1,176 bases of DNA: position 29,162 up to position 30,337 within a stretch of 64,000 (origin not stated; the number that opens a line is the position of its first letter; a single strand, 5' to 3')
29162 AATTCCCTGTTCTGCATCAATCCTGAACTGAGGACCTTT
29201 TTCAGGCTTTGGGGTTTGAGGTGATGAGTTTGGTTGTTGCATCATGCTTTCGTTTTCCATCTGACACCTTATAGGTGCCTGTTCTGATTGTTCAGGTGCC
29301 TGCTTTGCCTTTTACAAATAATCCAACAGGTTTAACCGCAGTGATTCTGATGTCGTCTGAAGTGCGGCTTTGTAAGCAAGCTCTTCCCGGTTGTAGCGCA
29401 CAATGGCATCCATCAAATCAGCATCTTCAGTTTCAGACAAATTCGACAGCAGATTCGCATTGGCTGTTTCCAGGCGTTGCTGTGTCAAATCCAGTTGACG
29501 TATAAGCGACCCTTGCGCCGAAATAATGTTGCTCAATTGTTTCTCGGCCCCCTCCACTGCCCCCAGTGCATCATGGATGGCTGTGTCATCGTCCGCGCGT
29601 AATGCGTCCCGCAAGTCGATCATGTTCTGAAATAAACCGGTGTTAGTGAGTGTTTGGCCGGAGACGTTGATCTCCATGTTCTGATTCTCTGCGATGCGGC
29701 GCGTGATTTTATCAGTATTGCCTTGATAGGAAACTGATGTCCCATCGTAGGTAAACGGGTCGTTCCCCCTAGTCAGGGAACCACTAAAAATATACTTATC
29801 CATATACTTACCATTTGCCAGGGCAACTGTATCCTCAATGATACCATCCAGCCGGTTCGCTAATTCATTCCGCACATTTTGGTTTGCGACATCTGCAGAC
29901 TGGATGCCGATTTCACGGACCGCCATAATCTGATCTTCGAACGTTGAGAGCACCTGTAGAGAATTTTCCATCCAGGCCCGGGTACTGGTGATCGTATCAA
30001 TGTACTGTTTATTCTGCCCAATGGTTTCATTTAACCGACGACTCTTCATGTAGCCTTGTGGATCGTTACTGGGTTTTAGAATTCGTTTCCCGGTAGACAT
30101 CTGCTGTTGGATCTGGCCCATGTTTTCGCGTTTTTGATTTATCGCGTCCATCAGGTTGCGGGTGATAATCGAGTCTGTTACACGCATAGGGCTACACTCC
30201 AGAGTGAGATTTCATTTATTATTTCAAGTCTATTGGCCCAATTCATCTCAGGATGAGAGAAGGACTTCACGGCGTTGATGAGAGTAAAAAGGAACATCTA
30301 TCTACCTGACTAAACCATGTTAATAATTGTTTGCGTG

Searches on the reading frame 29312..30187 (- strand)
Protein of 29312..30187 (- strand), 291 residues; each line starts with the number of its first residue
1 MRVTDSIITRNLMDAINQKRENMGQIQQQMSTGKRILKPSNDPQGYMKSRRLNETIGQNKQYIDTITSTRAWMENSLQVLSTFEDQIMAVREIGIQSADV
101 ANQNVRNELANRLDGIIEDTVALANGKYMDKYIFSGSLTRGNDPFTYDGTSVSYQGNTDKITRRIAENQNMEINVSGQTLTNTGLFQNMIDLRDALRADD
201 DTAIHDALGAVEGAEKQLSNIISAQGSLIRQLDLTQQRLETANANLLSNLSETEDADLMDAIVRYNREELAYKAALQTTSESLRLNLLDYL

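Call 5: search_protein_families(library=pfam, proteins=[window:29312-30187:-], max_evalue=0.001)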
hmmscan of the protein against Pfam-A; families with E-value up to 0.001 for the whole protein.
window:29312-30187:- (291 aa): 2 families
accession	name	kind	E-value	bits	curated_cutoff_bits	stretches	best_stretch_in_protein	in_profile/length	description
PF00669.25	Flagellin_N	-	1.7e-09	38.3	26.6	1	7-137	5-137/139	Bacterial flagellin N-terminal helical region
PF00700.27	Flagellin_C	-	2.2e-05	25.1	23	1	208-291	1-86/86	Bacterial flagellin C-terminal helical region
